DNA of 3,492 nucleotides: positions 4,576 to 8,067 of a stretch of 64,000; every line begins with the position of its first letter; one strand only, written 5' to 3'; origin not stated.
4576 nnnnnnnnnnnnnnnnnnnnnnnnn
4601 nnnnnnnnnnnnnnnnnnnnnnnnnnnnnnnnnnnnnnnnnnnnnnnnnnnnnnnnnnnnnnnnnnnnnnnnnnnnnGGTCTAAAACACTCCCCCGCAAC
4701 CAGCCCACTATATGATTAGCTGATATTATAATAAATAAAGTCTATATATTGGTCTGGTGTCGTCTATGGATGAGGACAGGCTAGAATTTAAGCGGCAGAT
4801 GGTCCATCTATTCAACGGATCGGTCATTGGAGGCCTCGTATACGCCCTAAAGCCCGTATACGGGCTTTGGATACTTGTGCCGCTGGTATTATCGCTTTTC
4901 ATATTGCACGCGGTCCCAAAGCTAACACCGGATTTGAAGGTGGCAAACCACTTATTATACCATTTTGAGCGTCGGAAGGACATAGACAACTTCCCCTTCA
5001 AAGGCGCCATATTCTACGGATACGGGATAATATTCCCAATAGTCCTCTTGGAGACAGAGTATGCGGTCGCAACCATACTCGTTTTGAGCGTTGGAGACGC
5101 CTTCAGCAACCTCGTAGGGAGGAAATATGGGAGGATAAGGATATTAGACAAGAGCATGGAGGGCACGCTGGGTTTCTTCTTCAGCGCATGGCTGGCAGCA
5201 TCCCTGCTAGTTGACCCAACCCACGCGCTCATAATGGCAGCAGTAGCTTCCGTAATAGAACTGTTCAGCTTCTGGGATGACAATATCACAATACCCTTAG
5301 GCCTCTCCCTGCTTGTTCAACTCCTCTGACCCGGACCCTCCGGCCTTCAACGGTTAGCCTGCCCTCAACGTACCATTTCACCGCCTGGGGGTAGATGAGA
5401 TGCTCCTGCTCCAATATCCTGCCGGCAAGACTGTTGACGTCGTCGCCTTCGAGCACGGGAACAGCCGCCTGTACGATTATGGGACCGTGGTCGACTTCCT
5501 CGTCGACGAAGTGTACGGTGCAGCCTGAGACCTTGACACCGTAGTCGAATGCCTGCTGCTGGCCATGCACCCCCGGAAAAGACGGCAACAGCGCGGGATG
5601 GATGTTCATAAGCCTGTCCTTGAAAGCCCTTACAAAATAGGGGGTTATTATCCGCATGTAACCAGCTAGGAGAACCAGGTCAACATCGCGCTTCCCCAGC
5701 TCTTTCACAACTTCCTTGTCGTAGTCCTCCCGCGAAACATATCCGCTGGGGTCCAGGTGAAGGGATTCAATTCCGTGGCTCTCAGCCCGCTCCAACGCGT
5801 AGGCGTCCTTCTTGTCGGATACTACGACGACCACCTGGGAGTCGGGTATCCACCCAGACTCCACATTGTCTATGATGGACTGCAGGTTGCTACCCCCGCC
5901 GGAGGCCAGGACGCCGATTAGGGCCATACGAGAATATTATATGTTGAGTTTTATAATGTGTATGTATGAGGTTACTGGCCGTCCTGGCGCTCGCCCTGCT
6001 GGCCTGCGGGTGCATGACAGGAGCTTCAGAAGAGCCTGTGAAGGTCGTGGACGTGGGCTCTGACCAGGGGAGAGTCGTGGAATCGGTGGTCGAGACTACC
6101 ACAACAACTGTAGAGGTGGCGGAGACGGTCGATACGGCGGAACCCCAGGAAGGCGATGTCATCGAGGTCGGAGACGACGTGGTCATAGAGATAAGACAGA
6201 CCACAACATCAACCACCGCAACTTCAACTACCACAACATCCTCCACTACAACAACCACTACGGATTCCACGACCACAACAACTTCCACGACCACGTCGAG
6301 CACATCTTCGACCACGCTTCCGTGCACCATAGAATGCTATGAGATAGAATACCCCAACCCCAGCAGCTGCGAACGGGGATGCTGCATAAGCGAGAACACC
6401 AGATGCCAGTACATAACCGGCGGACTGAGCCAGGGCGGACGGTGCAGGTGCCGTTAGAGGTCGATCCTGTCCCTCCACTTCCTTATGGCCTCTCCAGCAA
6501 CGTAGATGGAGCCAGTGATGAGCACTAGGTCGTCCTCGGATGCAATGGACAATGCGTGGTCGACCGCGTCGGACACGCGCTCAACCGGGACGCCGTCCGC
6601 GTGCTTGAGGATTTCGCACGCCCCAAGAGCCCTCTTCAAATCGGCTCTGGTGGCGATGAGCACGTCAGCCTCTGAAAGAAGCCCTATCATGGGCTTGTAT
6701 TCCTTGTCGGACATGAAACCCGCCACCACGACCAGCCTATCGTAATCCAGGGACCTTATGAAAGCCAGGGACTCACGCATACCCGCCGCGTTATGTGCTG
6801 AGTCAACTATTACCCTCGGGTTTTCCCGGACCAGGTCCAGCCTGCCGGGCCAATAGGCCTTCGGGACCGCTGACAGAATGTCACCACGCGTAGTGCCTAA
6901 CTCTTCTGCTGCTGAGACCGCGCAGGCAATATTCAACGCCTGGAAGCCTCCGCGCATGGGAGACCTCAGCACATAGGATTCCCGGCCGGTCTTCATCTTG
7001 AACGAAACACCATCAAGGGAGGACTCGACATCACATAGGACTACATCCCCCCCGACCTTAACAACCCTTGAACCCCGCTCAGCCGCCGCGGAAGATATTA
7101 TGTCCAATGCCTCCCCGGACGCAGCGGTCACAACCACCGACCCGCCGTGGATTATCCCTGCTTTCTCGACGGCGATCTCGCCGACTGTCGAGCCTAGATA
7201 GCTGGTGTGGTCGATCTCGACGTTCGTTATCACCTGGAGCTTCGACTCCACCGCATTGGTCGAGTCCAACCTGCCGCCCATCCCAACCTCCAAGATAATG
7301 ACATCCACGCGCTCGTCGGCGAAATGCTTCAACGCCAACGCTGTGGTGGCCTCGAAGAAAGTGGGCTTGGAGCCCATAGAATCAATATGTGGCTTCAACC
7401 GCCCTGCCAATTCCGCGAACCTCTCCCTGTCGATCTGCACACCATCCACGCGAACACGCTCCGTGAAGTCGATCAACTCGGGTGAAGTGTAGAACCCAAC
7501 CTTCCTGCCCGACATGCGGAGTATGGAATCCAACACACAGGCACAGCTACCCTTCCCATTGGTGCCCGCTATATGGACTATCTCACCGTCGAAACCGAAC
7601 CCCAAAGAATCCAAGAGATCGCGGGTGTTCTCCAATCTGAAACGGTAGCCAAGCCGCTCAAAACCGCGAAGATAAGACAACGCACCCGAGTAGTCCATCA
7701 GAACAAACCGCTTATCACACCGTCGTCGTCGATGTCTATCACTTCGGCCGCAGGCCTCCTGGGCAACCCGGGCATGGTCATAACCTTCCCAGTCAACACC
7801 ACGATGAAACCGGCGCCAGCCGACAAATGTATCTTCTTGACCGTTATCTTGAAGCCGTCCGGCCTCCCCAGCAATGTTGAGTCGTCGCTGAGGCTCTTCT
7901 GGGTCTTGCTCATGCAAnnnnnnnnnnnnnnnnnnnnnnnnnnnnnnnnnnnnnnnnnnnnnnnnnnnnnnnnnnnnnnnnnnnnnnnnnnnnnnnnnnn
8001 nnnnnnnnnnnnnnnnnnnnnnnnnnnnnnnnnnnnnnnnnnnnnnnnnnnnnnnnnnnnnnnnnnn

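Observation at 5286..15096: Compact folate-dependent one-carbon / purine module (purN, folC-fhs, purH-folD-glyA) in an archaeal context, with ATGA start/stop coupling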

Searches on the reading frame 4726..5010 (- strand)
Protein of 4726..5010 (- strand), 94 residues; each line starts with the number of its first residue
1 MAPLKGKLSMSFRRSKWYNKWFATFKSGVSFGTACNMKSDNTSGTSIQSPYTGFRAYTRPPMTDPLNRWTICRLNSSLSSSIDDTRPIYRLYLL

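Call 31: search_protein_families(library=ncbifam, proteins=[window:4726-5010:-], max_evalue=0.01)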
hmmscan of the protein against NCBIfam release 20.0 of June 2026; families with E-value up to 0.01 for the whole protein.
window:4726-5010:- (94 aa): 0 families

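Call 48: search_protein_families(library=pfam, proteins=[window:4726-5010:-], max_evalue=1)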
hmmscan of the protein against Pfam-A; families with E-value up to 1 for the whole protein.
window:4726-5010:- (94 aa): 1 family
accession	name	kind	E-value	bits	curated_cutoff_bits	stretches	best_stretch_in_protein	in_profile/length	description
PF12236.14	Head-tail_con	-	0.18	10.6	27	1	8-42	105-138/489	Bacteriophage head to tail connecting protein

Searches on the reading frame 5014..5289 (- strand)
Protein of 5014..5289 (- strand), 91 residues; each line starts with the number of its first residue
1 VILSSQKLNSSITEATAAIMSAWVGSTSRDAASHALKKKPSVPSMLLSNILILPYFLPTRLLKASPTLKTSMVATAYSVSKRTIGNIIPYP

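Call 31: search_protein_families(library=ncbifam, proteins=[window:5014-5289:-], max_evalue=0.01)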
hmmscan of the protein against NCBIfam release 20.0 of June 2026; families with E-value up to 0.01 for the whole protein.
window:5014-5289:- (91 aa): 0 families

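Call 48: search_protein_families(library=pfam, proteins=[window:5014-5289:-], max_evalue=1)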
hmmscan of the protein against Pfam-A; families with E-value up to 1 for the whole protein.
window:5014-5289:- (91 aa): 0 families

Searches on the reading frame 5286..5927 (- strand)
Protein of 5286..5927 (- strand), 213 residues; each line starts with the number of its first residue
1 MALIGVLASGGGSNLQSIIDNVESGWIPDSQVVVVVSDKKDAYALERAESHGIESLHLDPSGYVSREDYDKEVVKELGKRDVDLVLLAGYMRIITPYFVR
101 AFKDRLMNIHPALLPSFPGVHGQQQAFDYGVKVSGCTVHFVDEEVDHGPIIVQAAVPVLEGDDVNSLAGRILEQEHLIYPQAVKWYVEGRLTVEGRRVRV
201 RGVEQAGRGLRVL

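Call 3: search_protein_families(library=pfam, proteins=[window:5286-5927:-])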
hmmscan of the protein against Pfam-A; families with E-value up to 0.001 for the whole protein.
window:5286-5927:- (213 aa): 1 family
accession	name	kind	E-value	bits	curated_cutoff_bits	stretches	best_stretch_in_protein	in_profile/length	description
PF00551.24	Formyl_trans_N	-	3.3e-55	187.1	26.1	1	6-183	5-181/181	Formyl transferase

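Call 4: search_protein_families(library=ncbifam, proteins=[window:5286-5927:-])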
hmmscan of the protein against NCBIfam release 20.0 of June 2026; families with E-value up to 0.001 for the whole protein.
window:5286-5927:- (213 aa): 7 families
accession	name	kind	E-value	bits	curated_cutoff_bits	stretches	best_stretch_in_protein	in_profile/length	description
TIGR00639.1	PurN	equivalog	3.8e-73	245.1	150.1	1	4-193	3-191/192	phosphoribosylglycinamide formyltransferase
NF004684.0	PRK06027.1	subfamily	1e-34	120.6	223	1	14-198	102-282/286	formyltetrahydrofolate deformylase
TIGR00655.1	PurU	equivalog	1.8e-34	119.6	285.95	1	13-196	96-275/280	formyltetrahydrofolate deformylase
TIGR00460.1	fmt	equivalog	5.6e-15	55.2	201.5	1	72-169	70-167/315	methionyl-tRNA formyltransferase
NF005755.0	PRK07579.1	equivalog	2.9e-08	33.8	238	1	105-180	87-161/245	dTDP-4-amino-4,6-dideoxyglucose formyltransferase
NF005414.0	PRK06988.1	equivalog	2.6e-06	26.6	316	1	67-167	63-163/311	formyltransferase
NF005998.1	PRK08125.1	equivalog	9.2e-06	24.3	777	1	74-182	68-176/649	bifunctional UDP-4-amino-4-deoxy-L-arabinose formyltransferase/UDP-glucuronic acid oxidase ArnA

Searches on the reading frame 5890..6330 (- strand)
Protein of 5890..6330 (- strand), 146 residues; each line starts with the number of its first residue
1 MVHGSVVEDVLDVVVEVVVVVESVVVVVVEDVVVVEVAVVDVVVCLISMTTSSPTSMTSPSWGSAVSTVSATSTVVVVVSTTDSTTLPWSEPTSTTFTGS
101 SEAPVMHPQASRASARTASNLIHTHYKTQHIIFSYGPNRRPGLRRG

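Call 3: search_protein_families(library=pfam, proteins=[window:5890-6330:-])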
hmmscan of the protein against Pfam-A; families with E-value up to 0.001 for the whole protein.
window:5890-6330:- (146 aa): 0 families

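Call 4: search_protein_families(library=ncbifam, proteins=[window:5890-6330:-])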
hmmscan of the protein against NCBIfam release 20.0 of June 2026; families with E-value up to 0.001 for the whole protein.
window:5890-6330:- (146 aa): 0 families

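Call 31: search_protein_families(library=ncbifam, proteins=[window:5890-6330:-], max_evalue=0.01)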
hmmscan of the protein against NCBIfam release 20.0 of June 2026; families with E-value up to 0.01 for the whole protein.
window:5890-6330:- (146 aa): 0 families

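Call 48: search_protein_families(library=pfam, proteins=[window:5890-6330:-], max_evalue=1)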
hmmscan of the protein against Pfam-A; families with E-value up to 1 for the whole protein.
window:5890-6330:- (146 aa): 0 families

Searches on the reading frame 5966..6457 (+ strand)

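Call 31: search_protein_families(library=ncbifam, proteins=[window:5966-6457:+], max_evalue=0.01)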
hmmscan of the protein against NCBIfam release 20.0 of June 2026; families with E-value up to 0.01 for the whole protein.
window:5966-6457:+ (163 aa): 3 families
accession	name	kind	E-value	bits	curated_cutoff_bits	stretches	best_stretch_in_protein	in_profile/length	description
NF052398.1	Agg_Promo_Fact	equivalog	6.6e-06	26.4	170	1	6-115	8-114/202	aggregation-promoting factor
NF049848.1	tail_join_FII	equivalog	0.0074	16.2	25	0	20-72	23-75/93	head-tail joining protein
NF041330.1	BimD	equivalog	0.0099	16.4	200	0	3-112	9-115/121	protein BimD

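Call 48: search_protein_families(library=pfam, proteins=[window:5966-6457:+], max_evalue=1)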
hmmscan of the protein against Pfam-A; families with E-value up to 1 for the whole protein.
window:5966-6457:+ (163 aa): 3 families
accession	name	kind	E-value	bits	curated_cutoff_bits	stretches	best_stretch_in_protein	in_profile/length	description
PF05642.16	Sporozoite_P67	-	0.0078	14.8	28.9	1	30-143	222-333/727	Sporozoite P67 surface antigen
PF23828.1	DUF7198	-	0.11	12.3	27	1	61-90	162-192/236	Family of unknown function (DUF7198)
PF23836.1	DUF7206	-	0.12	13.4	25.6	1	59-140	23-103/107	Family of unknown function (DUF7206)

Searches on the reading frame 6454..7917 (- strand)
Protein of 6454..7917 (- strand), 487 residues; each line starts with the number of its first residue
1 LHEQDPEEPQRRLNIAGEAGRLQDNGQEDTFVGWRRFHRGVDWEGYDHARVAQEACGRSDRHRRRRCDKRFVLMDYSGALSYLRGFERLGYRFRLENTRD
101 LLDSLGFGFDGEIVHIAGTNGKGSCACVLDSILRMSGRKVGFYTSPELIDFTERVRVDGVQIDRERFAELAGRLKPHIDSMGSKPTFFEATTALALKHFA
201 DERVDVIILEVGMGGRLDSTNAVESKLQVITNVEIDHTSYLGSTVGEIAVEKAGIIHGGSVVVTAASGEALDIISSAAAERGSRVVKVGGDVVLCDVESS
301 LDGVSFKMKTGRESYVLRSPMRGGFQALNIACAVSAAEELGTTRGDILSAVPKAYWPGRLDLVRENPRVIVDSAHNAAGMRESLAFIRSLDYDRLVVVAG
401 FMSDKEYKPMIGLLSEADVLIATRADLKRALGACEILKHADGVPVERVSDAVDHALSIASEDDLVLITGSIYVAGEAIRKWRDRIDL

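Call 3: search_protein_families(library=pfam, proteins=[window:6454-7917:-])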
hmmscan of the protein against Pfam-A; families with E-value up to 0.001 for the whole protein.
window:6454-7917:- (487 aa): 2 families
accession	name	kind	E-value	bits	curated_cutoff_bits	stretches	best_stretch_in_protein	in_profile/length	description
PF02875.26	Mur_ligase_C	-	1.9e-18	67.9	28.4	1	358-470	1-126/127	Mur ligase, glutamate ligase domain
PF08245.18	Mur_ligase_M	-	2e-13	51.2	24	1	116-336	1-199/200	Mur ligase middle domain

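Call 4: search_protein_families(library=ncbifam, proteins=[window:6454-7917:-])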
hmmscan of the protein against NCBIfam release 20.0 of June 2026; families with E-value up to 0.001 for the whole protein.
window:6454-7917:- (487 aa): 22 families
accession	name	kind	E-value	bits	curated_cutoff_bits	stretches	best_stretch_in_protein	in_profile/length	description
TIGR01499.1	folC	subfamily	3.4e-93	313.2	162.65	1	95-478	1-397/400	bifunctional protein FolC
NF047860.1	Tet-DihydfolSynFolCMyb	equivalog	7.1e-65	219.7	700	1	112-477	64-459/468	bifunctional tetrahydrofolate synthase/dihydrofolate synthase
NF008101.0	PRK10846.1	equivalog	1.2e-55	189.1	360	1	112-474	50-407/422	bifunctional tetrahydrofolate synthase/dihydrofolate synthase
TIGR01085.1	murE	subfamily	3.7e-24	85.5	257.3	1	184-469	136-445/472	UDP-N-acetylmuramyl-tripeptide synthetase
NF001126.0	PRK00139.1-4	equivalog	2e-23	82.7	373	1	192-469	160-456/486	UDP-N-acetylmuramoyl-L-alanyl-D-glutamate--2,6-diaminopimelate ligase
NF001124.0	PRK00139.1-2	equivalog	7.2e-20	71.2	476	1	112-469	110-466/500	UDP-N-acetylmuramoyl-L-alanyl-D-glutamate--2,6-diaminopimelate ligase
NF008896.0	PRK11929.1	equivalog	1.4e-15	56.3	1023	1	195-469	171-472/965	bifunctional UDP-N-acetylmuramoyl-L-alanyl-D-glutamate--2,6-diaminopimelate ligase MurE/UDP-N-acetylmuramoyl-tripeptide--D-alanyl-D-alanine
NF010628.0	PRK14022.1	equivalog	1.9e-12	46.7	536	1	200-469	175-454/483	UDP-N-acetylmuramoyl-L-alanyl-D-glutamate--L-lysine ligase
TIGR01143.1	murF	subfamily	4e-12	45.8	288.6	1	200-402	122-334/418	UDP-N-acetylmuramoyl-tripeptide--D-alanyl-D-alanine ligase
NF001123.0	PRK00139.1-1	equivalog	8.3e-12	44.5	586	1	195-469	166-463/493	UDP-N-acetylmuramoyl-L-alanyl-D-glutamate--2,6-diaminopimelate ligase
NF053648.1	pMurE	equivalog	1.5e-11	43.7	600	1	220-399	185-360/464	pseudomurein biosynthesis peptide ligase pMurE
NF053645.1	pMurC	equivalog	2.3e-11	43.1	560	1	302-407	296-404/492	pseudomurein biosynthesis peptide ligase pMurC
TIGR02068.2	cya_phycin_syn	equivalog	3.2e-11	42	850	1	325-408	683-772/862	cyanophycin synthetase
NF010623.0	PRK14016.1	subfamily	1.9e-08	32.9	877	1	321-467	681-848/871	cyanophycin synthetase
NF053646.1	pMurD1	equivalog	9.8e-08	31.1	610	1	202-399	163-357/465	pseudomurein biosynthesis peptide ligase pMurD1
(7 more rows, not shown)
